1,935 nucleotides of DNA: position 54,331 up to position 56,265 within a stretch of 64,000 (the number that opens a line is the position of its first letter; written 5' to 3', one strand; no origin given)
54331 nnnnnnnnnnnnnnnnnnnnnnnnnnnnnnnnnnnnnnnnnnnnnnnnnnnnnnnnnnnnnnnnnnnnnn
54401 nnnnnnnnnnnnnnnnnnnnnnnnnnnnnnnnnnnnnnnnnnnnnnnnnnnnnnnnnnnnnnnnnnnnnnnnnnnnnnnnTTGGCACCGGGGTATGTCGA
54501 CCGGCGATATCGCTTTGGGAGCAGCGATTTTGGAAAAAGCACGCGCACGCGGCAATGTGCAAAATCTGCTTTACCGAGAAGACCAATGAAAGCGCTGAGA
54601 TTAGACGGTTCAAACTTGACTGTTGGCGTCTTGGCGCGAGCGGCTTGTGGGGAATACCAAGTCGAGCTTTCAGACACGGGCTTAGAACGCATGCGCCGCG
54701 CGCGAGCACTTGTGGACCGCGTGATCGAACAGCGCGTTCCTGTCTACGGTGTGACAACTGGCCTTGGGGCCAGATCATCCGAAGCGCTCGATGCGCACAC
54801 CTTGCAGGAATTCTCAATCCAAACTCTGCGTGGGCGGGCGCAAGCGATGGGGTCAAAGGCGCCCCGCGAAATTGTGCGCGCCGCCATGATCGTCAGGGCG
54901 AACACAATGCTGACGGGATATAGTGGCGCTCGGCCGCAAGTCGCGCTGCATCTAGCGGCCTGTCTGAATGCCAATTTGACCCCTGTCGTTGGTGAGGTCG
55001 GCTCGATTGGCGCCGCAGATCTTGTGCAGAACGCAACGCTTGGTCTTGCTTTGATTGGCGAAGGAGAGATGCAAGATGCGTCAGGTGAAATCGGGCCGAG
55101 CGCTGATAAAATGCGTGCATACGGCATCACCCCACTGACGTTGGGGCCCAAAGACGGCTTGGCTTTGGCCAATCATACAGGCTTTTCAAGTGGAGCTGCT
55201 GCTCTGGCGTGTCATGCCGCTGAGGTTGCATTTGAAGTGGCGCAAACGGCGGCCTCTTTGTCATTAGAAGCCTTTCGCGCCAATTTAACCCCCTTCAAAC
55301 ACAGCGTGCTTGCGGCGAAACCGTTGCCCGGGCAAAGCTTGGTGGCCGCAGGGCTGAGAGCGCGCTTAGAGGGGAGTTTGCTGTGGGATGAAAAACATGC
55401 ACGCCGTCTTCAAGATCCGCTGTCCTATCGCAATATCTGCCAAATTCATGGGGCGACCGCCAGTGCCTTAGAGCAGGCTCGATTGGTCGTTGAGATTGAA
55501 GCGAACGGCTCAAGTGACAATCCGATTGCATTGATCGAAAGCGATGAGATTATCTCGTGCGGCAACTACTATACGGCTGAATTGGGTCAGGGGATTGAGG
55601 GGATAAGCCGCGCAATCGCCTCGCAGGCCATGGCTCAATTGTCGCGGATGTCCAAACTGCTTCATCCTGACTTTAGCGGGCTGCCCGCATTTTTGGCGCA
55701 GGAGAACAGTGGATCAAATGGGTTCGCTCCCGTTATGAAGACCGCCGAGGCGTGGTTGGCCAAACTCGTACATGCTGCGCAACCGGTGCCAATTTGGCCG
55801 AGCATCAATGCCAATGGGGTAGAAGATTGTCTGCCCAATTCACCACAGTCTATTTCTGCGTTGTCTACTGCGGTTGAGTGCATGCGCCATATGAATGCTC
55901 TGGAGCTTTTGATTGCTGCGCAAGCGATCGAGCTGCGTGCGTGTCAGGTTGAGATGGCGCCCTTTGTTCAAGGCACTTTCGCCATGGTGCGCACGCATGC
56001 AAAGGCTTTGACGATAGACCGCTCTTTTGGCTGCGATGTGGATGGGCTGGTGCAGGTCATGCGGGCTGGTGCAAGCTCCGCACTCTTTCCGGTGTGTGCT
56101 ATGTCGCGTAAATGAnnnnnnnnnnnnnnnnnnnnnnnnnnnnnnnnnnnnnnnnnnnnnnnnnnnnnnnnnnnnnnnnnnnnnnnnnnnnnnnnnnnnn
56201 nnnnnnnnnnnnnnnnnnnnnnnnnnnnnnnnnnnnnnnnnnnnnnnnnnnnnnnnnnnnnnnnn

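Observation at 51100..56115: Two divergent HAL paralogues, both missing the MIO tripeptide by a one-residue deletion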

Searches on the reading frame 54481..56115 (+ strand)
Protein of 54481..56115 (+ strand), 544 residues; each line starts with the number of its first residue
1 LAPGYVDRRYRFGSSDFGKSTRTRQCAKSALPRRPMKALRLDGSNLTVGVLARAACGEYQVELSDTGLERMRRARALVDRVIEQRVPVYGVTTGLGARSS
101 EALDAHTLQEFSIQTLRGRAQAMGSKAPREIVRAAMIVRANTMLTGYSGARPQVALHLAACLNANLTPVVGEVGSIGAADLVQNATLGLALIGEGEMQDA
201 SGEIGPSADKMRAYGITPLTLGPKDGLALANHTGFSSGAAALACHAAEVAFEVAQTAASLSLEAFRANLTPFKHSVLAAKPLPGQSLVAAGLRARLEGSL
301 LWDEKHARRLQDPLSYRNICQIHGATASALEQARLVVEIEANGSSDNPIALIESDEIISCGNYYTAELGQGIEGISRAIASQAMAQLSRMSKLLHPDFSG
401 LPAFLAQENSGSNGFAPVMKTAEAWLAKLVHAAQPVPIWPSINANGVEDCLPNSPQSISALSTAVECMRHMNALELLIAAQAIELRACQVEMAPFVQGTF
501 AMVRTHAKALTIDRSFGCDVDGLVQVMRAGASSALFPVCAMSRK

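Call 4: search_protein_families(library=pfam, proteins=[window:54481-56115:+])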
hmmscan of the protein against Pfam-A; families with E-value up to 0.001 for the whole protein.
window:54481-56115:+ (544 aa): 1 family
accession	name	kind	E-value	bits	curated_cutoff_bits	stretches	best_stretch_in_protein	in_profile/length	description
PF00221.24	Lyase_aromatic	-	1.8e-115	386.8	27.3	1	46-504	1-465/466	Aromatic amino acid lyase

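Call 6: search_solved_structures(query=window:54586-56115:+, max_evalue=0.001, show_alignments=3)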
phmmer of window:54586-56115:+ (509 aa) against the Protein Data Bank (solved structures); distinct sequences matched with E-value up to 0.001: 39.
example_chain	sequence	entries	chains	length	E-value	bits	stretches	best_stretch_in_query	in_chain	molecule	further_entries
6v6h_A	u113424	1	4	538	1e-53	186.1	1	5-496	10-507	Histidine ammonia-lyase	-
6s7j_A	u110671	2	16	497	1.3e-49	172.7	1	3-492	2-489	Uncharacterized protein | ergothionase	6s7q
1gkj_A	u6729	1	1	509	2.3e-48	168.5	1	9-504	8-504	HISTIDINE AMMONIA-LYASE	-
1gkm_B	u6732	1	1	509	3.2e-48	168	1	9-504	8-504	Histidine ammonia-lyase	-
1b8f_A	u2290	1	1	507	1e-47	166.4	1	9-504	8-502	Histidine ammonia-lyase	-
1gk3_A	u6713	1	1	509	2.3e-47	165.2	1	9-504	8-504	HISTIDINE AMMONIA-LYASE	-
1eb4_A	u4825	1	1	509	2.5e-47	165.1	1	9-504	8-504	HISTIDINE AMMONIA-LYASE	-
1gk2_A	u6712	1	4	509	3.1e-47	164.8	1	9-504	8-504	HISTIDINE AMMONIA-LYASE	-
7tqr_A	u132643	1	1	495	4e-47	164.4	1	4-492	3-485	Probable histidine ammonia-lyase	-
3kdy_A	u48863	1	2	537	1.8e-43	152.4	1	5-493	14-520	Histidine ammonia-lyase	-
2rjr_A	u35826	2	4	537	6.8e-43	150.5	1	5-493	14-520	Tyrosine aminomutase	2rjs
2ohy_A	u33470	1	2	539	6.9e-43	150.5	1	5-493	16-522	Tyrosine aminomutase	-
2qve_A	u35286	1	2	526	7.9e-43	150.3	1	5-493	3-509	Tyrosine Aminomutase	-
3kdz_A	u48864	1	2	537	2.4e-42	148.7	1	5-493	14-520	Histidine ammonia-lyase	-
3czo_A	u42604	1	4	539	3.6e-36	128.3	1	9-394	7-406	Histidine ammonia-lyase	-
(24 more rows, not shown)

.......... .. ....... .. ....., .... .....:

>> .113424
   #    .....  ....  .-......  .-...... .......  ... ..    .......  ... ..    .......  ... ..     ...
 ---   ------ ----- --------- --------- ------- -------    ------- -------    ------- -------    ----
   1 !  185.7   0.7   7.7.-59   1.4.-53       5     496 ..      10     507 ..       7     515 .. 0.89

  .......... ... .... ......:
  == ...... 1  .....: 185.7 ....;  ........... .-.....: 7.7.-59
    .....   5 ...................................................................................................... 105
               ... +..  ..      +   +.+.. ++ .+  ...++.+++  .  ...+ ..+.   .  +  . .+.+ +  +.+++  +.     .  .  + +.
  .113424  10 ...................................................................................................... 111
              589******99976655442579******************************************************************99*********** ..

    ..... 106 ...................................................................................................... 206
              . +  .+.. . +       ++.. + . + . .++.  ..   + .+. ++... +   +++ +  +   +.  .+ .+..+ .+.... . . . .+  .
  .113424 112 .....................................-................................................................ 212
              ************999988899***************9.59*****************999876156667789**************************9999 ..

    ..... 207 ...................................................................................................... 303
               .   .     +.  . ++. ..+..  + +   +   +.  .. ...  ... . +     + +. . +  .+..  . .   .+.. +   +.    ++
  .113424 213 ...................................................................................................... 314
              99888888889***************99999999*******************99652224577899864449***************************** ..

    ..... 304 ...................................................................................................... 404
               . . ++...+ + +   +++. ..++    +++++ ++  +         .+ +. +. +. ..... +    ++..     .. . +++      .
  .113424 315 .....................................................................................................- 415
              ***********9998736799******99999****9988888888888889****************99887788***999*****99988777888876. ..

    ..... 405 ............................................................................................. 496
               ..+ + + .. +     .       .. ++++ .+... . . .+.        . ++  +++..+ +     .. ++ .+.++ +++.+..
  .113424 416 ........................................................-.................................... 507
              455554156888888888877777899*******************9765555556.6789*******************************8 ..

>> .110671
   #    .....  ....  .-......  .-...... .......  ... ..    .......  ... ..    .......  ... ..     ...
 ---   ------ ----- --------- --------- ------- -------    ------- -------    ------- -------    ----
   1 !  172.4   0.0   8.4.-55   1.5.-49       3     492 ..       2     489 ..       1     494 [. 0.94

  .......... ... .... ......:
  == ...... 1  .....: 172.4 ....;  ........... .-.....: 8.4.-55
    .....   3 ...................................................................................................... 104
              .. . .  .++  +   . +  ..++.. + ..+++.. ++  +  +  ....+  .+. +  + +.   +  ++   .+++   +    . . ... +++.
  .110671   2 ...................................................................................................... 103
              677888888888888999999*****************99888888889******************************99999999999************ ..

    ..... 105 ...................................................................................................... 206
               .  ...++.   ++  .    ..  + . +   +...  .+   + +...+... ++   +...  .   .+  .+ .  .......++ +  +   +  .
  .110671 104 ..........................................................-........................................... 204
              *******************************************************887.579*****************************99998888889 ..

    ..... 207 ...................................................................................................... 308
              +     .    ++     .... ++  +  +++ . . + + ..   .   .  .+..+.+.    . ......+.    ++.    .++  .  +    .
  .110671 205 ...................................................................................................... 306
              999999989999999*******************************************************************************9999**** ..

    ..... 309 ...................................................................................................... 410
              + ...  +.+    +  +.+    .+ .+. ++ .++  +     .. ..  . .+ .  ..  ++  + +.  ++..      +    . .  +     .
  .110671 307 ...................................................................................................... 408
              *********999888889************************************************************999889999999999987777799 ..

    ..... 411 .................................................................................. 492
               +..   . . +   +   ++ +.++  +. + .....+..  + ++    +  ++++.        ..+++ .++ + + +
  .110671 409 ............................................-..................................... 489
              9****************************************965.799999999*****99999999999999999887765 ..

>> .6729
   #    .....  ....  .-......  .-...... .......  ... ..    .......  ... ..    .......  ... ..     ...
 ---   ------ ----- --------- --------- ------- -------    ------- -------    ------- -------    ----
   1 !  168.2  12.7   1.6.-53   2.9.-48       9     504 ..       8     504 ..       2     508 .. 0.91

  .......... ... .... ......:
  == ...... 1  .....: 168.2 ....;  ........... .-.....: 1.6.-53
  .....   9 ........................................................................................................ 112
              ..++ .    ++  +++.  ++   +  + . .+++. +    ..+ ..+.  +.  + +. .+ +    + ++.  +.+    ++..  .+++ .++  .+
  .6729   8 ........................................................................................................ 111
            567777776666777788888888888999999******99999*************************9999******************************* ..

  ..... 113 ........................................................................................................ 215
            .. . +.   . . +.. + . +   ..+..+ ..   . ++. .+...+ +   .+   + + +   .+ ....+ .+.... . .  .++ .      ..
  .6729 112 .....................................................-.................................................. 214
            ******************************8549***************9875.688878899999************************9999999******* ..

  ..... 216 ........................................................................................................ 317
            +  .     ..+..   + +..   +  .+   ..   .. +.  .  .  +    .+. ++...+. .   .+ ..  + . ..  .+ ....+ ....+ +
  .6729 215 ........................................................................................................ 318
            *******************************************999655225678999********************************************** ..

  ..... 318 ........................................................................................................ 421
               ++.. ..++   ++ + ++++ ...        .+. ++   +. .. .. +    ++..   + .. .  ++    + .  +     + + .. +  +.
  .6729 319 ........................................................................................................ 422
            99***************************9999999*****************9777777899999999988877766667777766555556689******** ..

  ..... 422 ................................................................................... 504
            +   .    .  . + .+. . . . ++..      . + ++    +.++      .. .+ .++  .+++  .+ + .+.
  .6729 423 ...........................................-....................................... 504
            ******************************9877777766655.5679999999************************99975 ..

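Call 7: search_protein_families(library=ncbifam, proteins=[window:54586-56115:+], max_evalue=0.00001)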
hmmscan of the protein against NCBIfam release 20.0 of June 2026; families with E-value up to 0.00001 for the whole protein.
window:54586-56115:+ (509 aa): 8 families
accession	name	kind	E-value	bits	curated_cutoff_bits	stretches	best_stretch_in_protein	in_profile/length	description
NF006871.0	PRK09367.1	subfamily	9.4e-95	318.2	524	1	2-499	2-499/505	histidine ammonia-lyase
TIGR01225.1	hutH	equivalog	1.8e-94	317.1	539.15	1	5-497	2-494/506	histidine ammonia-lyase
TIGR03832.1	Tyr_2_3_mutase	equivalog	4.1e-63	213.6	501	2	6-269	1-265/507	tyrosine 2,3-aminomutase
TIGR01226.1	phe_am_lyase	equivalog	1.2e-52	179.2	519.15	1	2-464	31-514/680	phenylalanine ammonia-lyase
NF041222.1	BagA_FevW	exception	1.9e-48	165.4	1000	1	5-498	2-520/529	bagremycin/ferroverdin biosynthesis tyrosine ammonia-lyase BagA/FevW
NF053541.1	FlxA_rubin_TAL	equivalog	2.4e-48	164.8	700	1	18-491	8-495/498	flexirubin biosynthesis tyrosine ammonia-lyase FlxA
TIGR04475.1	Phe_D_beta_mut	equivalog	8.5e-45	153.4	800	1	8-481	7-498/510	phenylalanine aminomutase (D-beta-phenylalanine forming)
TIGR04473.1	taxol_Phe_23mut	exception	1.2e-24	86.6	1250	1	32-456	58-502/687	phenylalanine aminomutase (L-beta-phenylalanine forming)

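Call 20: find_homologous_proteins(query=window:54586-56115:+, max_evalue=1e-20)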
Query window:54586-56115:+ (509 aa): 2599 proteins with E <= 1e-20 among 8000 candidates; the best 120 are listed.
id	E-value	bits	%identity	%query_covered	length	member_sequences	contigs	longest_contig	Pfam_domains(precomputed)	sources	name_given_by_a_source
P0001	0.0e+0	1101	100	100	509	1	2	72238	PF00221.25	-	-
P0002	2.8e-286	968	88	100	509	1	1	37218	PF00221.25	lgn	-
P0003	5.6e-191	654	62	99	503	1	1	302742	PF00221.25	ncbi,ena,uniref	ncbi:aromatic amino acid lyase [Ruegeria sp.]|uniref:aromatic amino acid lyase n=1 Tax=Ruegeria sp. 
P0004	1.1e-186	639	62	99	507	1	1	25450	PF00221.25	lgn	-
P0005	2.1e-185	635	61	98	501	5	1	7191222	PF00221.25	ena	-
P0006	6.3e-175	601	58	97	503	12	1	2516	PF00221.25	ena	-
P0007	1.1e-173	597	57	97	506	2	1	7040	PF00221.25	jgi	jgi:histidine ammonia-lyase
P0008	6.5e-173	594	59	97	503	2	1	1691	PF00221.25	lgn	-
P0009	8.1e-172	590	59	95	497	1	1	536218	PF00221.25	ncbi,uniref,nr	ncbi:aromatic amino acid ammonia-lyase [Cochlodiniinecator piscidefendens]|uniref:aromatic amino aci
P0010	8.7e-171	587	58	97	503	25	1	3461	PF00221.25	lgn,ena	-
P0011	3.0e-170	585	57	96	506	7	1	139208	PF00221.25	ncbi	-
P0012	1.1e-169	583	58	97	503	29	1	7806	PF00221.25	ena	-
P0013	1.5e-169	583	58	97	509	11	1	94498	PF00221.25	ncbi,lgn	-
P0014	4.3e-169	581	58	97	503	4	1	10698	PF00221.25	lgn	-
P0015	4.3e-169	581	58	96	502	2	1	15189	PF00221.25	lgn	-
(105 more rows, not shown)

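Call 28: find_related_loci(query=A1, collection=genome_contigs, flank=10000)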
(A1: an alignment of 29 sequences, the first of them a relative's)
Query A1 (509 aa) in genome_contigs; peptide patterns used: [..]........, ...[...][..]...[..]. (x = any residue, [..] = any of these).
524 stretches matched a pattern; 403 encode a relative of the query (tblastn E <= 1e-3); the best 80 are kept; 80 distinct loci.
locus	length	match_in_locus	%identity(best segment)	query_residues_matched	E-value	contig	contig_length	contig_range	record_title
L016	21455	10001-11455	59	1-485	0e+0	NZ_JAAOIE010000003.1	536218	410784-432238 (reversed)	Cochlodiniinecator piscidefendens strain M26A2M contig3, whole genome shotgun sequence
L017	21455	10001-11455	59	1-485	2e-177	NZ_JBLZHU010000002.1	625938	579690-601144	Hwanghaeella sp. 1Z406 NODE_2_length_625938_cov_53.310255, whole genome shotgun sequence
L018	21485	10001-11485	58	1-495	9e-177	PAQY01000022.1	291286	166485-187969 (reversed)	MAG: Rhodospirillaceae bacterium isolate SP123 MHASMcontig_2050697, whole genome shotgun sequence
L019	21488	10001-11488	59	1-496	1e-176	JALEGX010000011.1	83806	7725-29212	MAG: Rhodobacteraceae bacterium isolate HH_bin4 k97_14745, whole genome shotgun sequence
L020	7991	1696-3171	59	1-492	4e-176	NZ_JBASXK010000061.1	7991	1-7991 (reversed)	MAG: Aestuariivita sp. isolate MFD06880_ilm_asm_bin2 k127_4686, whole genome shotgun sequence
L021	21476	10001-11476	59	1-492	4e-175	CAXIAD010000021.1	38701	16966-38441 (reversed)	MAG TPA_asm: uncultured Cognatishimia sp. isolate ERR7163070_binner13_3 genome assembly, contig: ERZ8868561.466, whole g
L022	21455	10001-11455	57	1-485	5e-175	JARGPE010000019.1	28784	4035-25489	MAG: Alphaproteobacteria bacterium isolate bin_ma_oilr2.020 NODE_969_length_28784_cov_4.637544, whole genome shotgun seq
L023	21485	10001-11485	56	1-495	1e-170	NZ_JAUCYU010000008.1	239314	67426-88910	MAG: Roseovarius sp. isolate CCMP836_Bin15_nofgap NODE_39_length_239314_cov_386.889722, whole genome shotgun sequence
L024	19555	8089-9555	54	4-492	3e-169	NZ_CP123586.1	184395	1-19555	Aliisedimentitalea scapharcae strain KCTC 42119 plasmid unnamed2, complete sequence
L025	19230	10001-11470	57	4-493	1e-168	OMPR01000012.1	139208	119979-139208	Rhodobacteraceae bacterium EL53 isolate unclassified Rhodobacteraceae strain EL53 genome assembly, contig: Contig_28, wh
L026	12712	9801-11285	55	1-495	9e-168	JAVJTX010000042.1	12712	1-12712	MAG: Roseovarius sp. isolate B1-GNL1-10 k141_44289, whole genome shotgun sequence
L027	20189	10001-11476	58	1-492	1e-166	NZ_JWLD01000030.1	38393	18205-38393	Leisingera sp. ANG-Vp contig_30, whole genome shotgun sequence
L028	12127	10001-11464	59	1-488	1e-166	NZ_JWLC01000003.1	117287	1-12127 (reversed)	Leisingera sp. ANG-M1 contig_3, whole genome shotgun sequence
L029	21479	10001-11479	54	1-494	7e-166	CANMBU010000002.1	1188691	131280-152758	uncultured Roseovarius sp. isolate 1064-G.fasta genome assembly, contig: NODE_2, whole genome shotgun sequence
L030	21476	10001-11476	53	1-492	6e-164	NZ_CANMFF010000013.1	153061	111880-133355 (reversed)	Uncultured Ruegeria sp. isolate 4-22.fasta NODE_13, whole genome shotgun sequence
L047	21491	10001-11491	51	1-493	5e-151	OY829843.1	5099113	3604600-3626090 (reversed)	MAG: Alphaproteobacteria bacterium isolate f39589be-575b-4b6e-84b1-1196dcf6da37 genome assembly, chromosome: 1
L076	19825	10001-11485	47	1-495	6e-123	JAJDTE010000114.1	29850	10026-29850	MAG: Gammaproteobacteria bacterium isolate jk18x11bins.53 k141_1370802, whole genome shotgun sequence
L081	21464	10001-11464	45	1-486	2e-119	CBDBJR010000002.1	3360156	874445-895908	MAG: Candidatus Poriferihabitaceae bacterium isolate ddc5a202-60fb-4026-963d-34f754f030b5 genome assembly, contig: conti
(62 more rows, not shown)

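Call 40: search_dna_similar(query=window:54586-56115:+, collection=plasmids, mode=protein, max_rows=40, max_evalue=1e-40)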
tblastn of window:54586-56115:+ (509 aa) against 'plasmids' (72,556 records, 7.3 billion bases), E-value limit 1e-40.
Records with a match: 126; places in all: 127; records where one place covers at least 80% of the query: 123.
Best place of each record, by identity: <60% 126.
By first word of the organism name: Rhizobium 69; Sinorhizobium 17; Deinococcus 9; Azospirillum 5; Priestia 5; Haloferax 3; Burkholderia 3; Croceicoccus 2; Rhodobacteraceae 1; Alisedimentitalea 1; and 11 more.
By predicted mobility (MOB-suite, as given by PLSDB): conjugative 62; non-mobilizable 58; mobilizable 6.
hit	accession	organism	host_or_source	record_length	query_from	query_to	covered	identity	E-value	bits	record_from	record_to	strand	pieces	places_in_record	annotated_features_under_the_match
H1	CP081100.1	Rhodobacteraceae bacterium M382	-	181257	4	492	96%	54.4%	8e-147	472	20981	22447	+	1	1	aromatic amino acid lyase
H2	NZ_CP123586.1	Alisedimentitalea scapharcae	Anadara broughtonii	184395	4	492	96%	54.2%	1e-146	472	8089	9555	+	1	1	aromatic amino acid lyase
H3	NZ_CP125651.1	Rhizobium sp. BT04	Phaseolus vulgaris,Pure culture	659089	6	508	99%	38.2%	7e-61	223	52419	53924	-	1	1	hutH: histidine ammonia-lyase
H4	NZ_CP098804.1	Rhizobium anhuiense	Trifolium dubium,Cell culture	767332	3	501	98%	38.1%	3e-62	228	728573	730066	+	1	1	hutH: histidine ammonia-lyase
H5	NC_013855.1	Azospirillum sp. B510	-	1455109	4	496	97%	38.4%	1e-50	193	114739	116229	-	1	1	record has no annotation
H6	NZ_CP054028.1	Rhizobium hidalgonense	Pisum sativum l. (pea),Pure culture,Pea ...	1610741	3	501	98%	37.9%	1e-62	229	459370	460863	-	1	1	record has no annotation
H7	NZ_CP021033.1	Rhizobium sp. NXC14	Phaseolus vulgaris,cell culture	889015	12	484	93%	39.7%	3e-68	245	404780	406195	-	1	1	hutH: histidine ammonia-lyase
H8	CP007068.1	Rhizobium leguminosarum bv. trifolii CB782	plant root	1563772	3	501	98%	37.7%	1e-62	228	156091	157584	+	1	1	histidine ammonia-lyase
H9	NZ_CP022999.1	Rhizobium sp. 11515TR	Cell culture,agricultural soil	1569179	8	499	97%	38.0%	2e-64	234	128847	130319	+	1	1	none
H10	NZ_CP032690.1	Rhizobium sp. CCGE532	Phaseolus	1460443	8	499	97%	37.9%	6e-63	229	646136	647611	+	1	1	record has no annotation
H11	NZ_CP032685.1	Rhizobium sp. CCGE531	Phaseolus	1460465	8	499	97%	37.9%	6e-63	229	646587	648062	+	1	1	record has no annotation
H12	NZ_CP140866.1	Rhizobium leguminosarum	Trifolium pratense,whole organism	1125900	12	484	93%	39.3%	4e-63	230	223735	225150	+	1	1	record has no annotation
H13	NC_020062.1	Rhizobium tropici CIAT 899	Phaseolus vulgaris root nodule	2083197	12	499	96%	37.9%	1e-62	229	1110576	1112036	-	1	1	record has no annotation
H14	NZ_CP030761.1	Rhizobium leguminosarum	Genomic DNA from Bacterial pure culture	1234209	12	484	93%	39.1%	1e-63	232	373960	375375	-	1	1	record has no annotation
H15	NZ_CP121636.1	Rhizobium leguminosarum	Trifolium ambiguum,cell culture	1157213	12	484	93%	39.1%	6e-63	229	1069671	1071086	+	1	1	record has no annotation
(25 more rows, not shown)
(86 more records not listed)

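Call 41: get_annotated_region(hit=H1, flank=12000)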
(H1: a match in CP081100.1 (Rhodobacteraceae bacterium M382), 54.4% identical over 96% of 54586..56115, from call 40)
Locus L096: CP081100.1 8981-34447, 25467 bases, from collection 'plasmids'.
description: Rhodobacteraceae bacterium M382 plasmid unnamed2, complete sequence
organism: Rhodobacteraceae bacterium M382 (NCBI taxid 2867017)
taxonomy: Bacteria; Pseudomonadota; Alphaproteobacteria; Rhodobacterales; Paracoccaceae; ; Rhodobacteraceae bacterium M382
host: -; source: -; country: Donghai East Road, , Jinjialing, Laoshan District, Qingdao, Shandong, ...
typing (MOB-suite, as given by PLSDB): non-mobilizable
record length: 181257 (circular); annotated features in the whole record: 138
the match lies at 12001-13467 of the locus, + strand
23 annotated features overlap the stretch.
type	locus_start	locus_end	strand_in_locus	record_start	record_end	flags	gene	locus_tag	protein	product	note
CDS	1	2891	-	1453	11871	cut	-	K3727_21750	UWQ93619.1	LEPR-XLL domain-containing protein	-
CDS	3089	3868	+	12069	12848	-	-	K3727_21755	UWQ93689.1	SapC family protein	-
CDS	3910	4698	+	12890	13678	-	-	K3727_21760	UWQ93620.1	efflux RND transporter periplasmic adaptor subunit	-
CDS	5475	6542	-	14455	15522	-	-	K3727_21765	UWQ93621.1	ParB N-terminal domain-containing protein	-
CDS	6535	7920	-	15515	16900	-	-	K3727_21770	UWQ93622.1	AAA family ATPase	-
CDS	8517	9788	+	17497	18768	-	-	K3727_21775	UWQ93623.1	replication initiation protein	-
CDS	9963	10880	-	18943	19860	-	-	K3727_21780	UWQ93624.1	LysR family transcriptional regulator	-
CDS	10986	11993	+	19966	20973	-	-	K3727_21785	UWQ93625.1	ornithine cyclodeaminase family protein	-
CDS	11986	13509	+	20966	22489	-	-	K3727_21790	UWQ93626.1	aromatic amino acid lyase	-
CDS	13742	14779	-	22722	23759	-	-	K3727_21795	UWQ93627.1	sterol desaturase family protein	-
CDS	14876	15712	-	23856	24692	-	-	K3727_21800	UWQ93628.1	3-methyl-2-oxobutanoate hydroxymethyltransferase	-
CDS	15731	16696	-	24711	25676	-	-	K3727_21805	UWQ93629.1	NAD(P)-dependent oxidoreductase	-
CDS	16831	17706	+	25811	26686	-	-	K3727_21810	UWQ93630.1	LysR family transcriptional regulator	-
CDS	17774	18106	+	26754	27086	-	-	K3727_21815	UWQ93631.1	hypothetical protein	-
CDS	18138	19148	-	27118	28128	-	galE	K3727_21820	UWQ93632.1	UDP-glucose 4-epimerase GalE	-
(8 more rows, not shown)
